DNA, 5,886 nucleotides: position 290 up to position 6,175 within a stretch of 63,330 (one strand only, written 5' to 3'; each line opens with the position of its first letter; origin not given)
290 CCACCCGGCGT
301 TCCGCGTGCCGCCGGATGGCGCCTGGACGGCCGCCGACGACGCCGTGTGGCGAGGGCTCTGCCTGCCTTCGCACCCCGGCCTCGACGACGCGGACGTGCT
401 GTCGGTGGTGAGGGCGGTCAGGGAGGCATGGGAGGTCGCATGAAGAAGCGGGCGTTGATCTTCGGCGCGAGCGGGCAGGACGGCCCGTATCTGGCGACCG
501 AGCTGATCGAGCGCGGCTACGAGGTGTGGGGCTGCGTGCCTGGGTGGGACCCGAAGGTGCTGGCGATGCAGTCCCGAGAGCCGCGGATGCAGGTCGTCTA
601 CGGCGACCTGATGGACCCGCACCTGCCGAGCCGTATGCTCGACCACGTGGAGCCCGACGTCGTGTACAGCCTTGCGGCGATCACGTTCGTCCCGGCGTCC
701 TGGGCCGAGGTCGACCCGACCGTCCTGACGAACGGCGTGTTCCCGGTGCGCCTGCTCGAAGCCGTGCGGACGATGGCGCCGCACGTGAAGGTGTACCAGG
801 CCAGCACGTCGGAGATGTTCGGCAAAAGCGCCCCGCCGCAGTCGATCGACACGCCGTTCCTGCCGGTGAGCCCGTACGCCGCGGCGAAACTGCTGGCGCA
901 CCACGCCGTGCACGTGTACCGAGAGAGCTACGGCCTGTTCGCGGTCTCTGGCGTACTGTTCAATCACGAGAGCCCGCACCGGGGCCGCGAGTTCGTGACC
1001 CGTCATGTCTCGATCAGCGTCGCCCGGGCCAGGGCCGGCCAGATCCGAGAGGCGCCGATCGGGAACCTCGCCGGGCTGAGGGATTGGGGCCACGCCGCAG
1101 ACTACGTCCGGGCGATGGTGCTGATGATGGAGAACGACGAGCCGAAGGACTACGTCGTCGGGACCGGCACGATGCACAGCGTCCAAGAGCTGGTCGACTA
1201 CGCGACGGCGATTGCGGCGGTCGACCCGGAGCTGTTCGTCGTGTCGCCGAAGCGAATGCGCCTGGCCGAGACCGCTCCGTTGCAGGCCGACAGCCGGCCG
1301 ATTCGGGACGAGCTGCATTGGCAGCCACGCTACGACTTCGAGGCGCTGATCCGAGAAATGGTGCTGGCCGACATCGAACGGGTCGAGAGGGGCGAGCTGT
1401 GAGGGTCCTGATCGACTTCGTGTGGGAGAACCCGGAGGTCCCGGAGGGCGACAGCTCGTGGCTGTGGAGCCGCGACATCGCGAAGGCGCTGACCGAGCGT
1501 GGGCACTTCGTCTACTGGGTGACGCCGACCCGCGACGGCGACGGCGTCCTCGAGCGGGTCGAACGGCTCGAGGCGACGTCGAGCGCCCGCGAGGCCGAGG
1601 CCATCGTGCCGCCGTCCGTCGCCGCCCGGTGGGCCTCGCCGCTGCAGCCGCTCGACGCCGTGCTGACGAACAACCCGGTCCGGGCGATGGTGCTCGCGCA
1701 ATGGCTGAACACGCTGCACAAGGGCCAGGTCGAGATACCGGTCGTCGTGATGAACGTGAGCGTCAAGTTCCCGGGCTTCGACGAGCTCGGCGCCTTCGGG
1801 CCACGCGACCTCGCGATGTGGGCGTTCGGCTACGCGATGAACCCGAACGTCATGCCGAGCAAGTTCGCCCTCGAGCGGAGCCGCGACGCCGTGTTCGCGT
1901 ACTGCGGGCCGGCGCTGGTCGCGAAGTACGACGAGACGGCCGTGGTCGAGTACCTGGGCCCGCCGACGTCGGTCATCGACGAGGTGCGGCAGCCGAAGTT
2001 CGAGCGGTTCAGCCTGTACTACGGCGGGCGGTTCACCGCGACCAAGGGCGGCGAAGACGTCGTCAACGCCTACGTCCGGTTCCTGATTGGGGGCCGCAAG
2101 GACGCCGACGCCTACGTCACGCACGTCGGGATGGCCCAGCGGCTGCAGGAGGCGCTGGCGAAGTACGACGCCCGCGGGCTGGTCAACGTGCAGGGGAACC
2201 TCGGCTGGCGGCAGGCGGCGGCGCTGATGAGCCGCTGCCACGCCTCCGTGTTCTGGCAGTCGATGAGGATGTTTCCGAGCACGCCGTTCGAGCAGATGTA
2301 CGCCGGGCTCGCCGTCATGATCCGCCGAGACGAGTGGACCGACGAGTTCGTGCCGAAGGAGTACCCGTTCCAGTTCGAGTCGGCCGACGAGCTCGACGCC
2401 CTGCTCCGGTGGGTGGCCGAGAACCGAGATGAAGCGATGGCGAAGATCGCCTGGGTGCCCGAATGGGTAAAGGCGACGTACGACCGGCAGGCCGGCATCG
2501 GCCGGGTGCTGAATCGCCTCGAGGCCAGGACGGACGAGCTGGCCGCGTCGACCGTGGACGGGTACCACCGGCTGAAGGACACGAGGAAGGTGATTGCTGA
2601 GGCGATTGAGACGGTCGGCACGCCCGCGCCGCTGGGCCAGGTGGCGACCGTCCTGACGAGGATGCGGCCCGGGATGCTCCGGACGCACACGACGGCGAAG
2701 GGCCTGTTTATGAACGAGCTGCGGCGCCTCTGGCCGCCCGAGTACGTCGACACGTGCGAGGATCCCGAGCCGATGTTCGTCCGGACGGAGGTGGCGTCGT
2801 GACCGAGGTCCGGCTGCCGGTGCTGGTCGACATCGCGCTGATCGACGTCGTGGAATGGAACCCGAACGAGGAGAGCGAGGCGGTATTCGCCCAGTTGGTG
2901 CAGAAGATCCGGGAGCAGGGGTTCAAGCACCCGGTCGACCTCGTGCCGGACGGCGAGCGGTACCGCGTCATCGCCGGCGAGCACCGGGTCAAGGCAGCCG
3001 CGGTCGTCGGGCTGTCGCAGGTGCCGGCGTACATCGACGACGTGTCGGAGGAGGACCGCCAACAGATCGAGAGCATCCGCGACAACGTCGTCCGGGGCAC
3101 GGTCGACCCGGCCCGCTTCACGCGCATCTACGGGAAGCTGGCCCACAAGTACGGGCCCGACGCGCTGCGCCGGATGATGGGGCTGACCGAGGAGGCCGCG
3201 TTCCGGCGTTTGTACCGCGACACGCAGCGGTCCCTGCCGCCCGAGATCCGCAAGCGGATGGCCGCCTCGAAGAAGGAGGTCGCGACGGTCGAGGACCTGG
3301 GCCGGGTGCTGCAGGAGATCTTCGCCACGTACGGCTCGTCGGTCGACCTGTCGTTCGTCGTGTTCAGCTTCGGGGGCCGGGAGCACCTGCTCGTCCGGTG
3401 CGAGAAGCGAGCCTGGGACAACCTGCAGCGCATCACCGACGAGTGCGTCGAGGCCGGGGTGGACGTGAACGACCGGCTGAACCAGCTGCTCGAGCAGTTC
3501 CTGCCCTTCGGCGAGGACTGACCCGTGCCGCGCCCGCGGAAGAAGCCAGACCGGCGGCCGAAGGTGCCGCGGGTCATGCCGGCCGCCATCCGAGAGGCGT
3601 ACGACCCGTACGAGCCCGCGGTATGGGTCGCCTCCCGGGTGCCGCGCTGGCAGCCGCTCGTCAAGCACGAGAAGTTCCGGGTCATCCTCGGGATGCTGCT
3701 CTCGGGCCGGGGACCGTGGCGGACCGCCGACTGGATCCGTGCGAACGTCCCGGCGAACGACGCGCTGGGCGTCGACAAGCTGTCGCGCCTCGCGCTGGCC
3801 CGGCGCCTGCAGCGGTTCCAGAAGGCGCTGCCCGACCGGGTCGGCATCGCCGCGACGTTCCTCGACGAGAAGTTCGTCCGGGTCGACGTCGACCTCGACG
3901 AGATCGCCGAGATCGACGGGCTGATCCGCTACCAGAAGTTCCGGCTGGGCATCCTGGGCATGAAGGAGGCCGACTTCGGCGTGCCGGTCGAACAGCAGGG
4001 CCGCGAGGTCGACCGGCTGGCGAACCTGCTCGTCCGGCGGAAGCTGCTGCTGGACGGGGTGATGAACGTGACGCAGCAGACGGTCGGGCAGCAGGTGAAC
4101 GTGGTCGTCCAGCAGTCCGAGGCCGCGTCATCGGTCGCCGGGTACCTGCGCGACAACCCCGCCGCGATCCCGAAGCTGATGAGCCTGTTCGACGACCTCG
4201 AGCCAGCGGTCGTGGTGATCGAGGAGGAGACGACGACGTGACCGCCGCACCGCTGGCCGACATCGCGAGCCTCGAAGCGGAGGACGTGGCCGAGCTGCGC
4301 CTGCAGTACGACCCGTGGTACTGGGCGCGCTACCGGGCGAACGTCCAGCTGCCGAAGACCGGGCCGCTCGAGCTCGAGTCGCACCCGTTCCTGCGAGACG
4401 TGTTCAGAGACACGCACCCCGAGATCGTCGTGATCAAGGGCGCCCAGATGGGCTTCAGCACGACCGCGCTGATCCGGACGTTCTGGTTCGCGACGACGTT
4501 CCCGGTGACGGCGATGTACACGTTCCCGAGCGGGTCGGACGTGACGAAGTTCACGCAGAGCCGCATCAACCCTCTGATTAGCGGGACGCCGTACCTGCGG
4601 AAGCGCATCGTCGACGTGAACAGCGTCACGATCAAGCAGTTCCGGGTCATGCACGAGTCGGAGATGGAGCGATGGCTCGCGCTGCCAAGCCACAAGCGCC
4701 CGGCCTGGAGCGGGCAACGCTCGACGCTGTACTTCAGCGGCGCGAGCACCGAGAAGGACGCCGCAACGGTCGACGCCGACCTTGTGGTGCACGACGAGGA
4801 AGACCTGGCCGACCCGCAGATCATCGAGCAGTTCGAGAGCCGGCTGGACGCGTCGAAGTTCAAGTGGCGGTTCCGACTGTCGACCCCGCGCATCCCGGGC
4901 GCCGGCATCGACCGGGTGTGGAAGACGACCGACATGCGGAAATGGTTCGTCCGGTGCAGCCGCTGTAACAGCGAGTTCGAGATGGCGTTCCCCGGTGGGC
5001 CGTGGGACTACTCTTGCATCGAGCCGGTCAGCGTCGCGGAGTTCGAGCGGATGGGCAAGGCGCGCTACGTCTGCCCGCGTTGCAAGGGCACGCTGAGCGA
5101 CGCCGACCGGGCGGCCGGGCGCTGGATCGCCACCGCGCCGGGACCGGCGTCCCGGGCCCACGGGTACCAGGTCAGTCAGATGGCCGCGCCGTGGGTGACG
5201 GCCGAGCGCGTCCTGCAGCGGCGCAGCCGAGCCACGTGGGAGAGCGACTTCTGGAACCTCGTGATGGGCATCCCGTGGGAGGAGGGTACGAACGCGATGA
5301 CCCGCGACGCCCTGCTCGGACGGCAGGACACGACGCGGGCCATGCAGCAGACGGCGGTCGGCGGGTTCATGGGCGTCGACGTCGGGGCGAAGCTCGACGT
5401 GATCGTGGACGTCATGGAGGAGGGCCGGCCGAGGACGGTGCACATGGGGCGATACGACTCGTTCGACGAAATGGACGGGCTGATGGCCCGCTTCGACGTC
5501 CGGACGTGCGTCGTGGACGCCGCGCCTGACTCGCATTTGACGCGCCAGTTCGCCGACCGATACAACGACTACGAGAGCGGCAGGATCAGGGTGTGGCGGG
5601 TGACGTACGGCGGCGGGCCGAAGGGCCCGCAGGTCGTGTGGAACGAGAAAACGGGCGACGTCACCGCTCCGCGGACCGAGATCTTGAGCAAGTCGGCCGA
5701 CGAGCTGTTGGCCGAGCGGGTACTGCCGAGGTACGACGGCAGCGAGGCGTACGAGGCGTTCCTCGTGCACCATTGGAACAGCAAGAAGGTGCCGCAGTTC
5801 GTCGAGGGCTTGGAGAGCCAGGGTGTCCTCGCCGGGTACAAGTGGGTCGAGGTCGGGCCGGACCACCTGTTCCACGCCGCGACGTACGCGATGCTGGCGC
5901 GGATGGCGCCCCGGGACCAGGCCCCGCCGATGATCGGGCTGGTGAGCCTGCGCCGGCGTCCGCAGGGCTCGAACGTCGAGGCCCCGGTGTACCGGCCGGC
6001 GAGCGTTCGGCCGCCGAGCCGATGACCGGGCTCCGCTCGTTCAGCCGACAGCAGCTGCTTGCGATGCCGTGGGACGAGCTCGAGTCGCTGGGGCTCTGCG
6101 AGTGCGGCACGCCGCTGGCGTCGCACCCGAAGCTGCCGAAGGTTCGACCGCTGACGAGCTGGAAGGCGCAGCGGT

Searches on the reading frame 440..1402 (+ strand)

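Call 66: search_protein_families(library=pfam, proteins=[window:440-1402:+], max_evalue=0.01)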
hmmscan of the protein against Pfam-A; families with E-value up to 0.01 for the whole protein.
window:440-1402:+ (320 aa): 4 families
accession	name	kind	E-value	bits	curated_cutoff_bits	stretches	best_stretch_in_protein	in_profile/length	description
PF16363.11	GDP_Man_Dehyd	-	4.5e-87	293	27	1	6-307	1-332/332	GDP-mannose 4,6 dehydratase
PF01370.27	Epimerase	-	1.1e-54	185.8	20.9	1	5-241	1-240/240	NAD dependent epimerase/dehydratase family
PF04321.23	RmlD_sub_bind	-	9.6e-08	31.9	27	1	4-188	2-162/287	RmlD substrate binding domain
PF05368.20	NmrA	-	0.00022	21.4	27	1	1-78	1-76/298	NmrA-like family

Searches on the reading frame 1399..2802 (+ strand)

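Call 66: search_protein_families(library=pfam, proteins=[window:1399-2802:+], max_evalue=0.01)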
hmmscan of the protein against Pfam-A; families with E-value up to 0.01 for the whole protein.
window:1399-2802:+ (467 aa): 1 family
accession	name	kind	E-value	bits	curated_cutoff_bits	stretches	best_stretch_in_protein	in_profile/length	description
PF00534.26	Glycos_transf_1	-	2e-05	24.6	26.4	1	205-345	17-161/172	Glycosyl transferases group 1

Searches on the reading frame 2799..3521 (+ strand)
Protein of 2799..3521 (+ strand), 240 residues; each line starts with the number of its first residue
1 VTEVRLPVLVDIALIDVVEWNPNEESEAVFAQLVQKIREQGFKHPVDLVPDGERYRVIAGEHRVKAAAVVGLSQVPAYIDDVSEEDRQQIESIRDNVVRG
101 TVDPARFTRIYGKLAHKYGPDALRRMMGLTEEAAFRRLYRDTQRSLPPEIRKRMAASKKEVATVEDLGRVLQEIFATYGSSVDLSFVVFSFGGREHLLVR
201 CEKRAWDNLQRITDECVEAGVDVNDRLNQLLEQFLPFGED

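Call 39: search_protein_families(library=pfam, proteins=[window:2799-3521:+], max_evalue=0.01)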
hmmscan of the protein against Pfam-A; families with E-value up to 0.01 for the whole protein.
window:2799-3521:+ (240 aa): 1 family
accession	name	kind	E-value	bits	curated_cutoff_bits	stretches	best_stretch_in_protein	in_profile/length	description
PF02195.25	ParB_N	-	4.5e-09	36.7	26.3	1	26-90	23-88/95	ParB N-terminal domain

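Call 69: search_protein_families(library=phrogs, proteins=[window:2799-3521:+], max_evalue=0.001)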
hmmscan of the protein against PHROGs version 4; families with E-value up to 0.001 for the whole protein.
window:2799-3521:+ (240 aa): 19 families
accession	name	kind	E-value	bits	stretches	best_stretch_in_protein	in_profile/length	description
phrog_26387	-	DNA, RNA and nucleotide metabolism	2.1e-49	169.2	1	12-231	15-238/252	ParB-like partition nuclease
phrog_6218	-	DNA, RNA and nucleotide metabolism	2.7e-12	47.6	1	24-92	22-91/506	ParB-like partition protein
phrog_3264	-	DNA, RNA and nucleotide metabolism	1.1e-11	45.9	1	10-99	52-141/337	ParB-like partition protein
phrog_498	-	other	4.2e-11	43.1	1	10-114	38-143/633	DNA methyltransferase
phrog_3951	-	unknown function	5.2e-11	43.6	1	11-88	22-104/301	-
phrog_8071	-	DNA, RNA and nucleotide metabolism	1.1e-09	39.1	1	10-103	10-99/389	ParB-like partition protein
phrog_4715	-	DNA, RNA and nucleotide metabolism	1.1e-09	38.2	1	10-105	150-246/630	ParB-like partition protein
phrog_620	-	DNA, RNA and nucleotide metabolism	2e-09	38.9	1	8-107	10-108/217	ParB-like partition protein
phrog_723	-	DNA, RNA and nucleotide metabolism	3.9e-09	37.6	1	10-134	16-137/223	ParB-like partition protein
phrog_7405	-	unknown function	1.2e-08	35.9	1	8-113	25-132/250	-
phrog_15396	-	DNA, RNA and nucleotide metabolism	3e-08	34.8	1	22-97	19-91/258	ParB-like partition nuclease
phrog_940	-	DNA, RNA and nucleotide metabolism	2.1e-07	31.5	1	10-101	9-97/388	nuclease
phrog_2159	-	DNA, RNA and nucleotide metabolism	2.4e-07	31.5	1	10-133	64-196/365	ParB-like partition protein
phrog_1033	-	DNA, RNA and nucleotide metabolism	1e-06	29.8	1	21-89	48-123/334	ParB-like partition protein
phrog_18056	-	DNA, RNA and nucleotide metabolism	2.3e-06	27.8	1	9-105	5-98/387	ParB-like partition nuclease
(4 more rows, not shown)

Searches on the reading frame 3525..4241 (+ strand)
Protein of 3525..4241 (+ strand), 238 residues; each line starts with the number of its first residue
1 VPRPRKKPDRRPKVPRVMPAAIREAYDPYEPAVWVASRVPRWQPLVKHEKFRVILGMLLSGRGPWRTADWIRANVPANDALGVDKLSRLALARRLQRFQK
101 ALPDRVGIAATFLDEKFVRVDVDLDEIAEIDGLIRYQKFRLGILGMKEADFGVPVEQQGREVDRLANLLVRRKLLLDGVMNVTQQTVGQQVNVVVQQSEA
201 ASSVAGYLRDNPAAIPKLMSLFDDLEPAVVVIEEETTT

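Call 39: search_protein_families(library=pfam, proteins=[window:3525-4241:+], max_evalue=0.01)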
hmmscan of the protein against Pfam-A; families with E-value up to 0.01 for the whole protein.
window:3525-4241:+ (238 aa): 0 families

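Call 69: search_protein_families(library=phrogs, proteins=[window:3525-4241:+], max_evalue=0.001)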
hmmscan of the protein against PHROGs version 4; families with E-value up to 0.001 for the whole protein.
window:3525-4241:+ (238 aa): 0 families

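Call 108: predict_structure(protein=window:3525-4241:+)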
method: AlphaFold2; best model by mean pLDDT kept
length: 238 residues; sequences in the alignment: 1
mean_pLDDT: 43.6   pTM: 0.24
mean pLDDT of the five models: 43.6, 43.2, 38.2, 33.7, 32.9
residues with pLDDT >= 90: 0; 70-90: 3; 50-70: 81; < 50: 154
segments of 3 or more residues with pLDDT < 50: 10-29, 61-127, 144-146, 177-209, 215-238
pLDDT, mean of each block of 10 residues (from residue 1): 57 38 39 54 59 52 37 33 35 35 28 27 45 58 52 63 64 51 37 28 41 46 31 35
secondary structure, 60 per line:
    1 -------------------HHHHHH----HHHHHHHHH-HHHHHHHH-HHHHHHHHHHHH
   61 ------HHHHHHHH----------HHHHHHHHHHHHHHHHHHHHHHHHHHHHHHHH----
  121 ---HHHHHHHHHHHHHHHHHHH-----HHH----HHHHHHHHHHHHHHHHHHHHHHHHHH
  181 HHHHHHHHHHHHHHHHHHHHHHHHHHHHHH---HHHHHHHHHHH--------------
elements in order: H20-25 H30-38 H40-47 H49-60 H67-74 H85-116 H124-142 H155-210 H214-224

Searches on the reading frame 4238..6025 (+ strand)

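Call 39: search_protein_families(library=pfam, proteins=[window:4238-6025:+], max_evalue=0.01)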
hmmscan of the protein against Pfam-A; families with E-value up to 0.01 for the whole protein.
window:4238-6025:+ (595 aa): 1 family
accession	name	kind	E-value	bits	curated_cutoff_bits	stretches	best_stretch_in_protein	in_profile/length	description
PF05876.18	GpA_ATPase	-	1.4e-20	74.5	25.6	1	42-296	5-247/247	Phage terminase large subunit gpA, ATPase domain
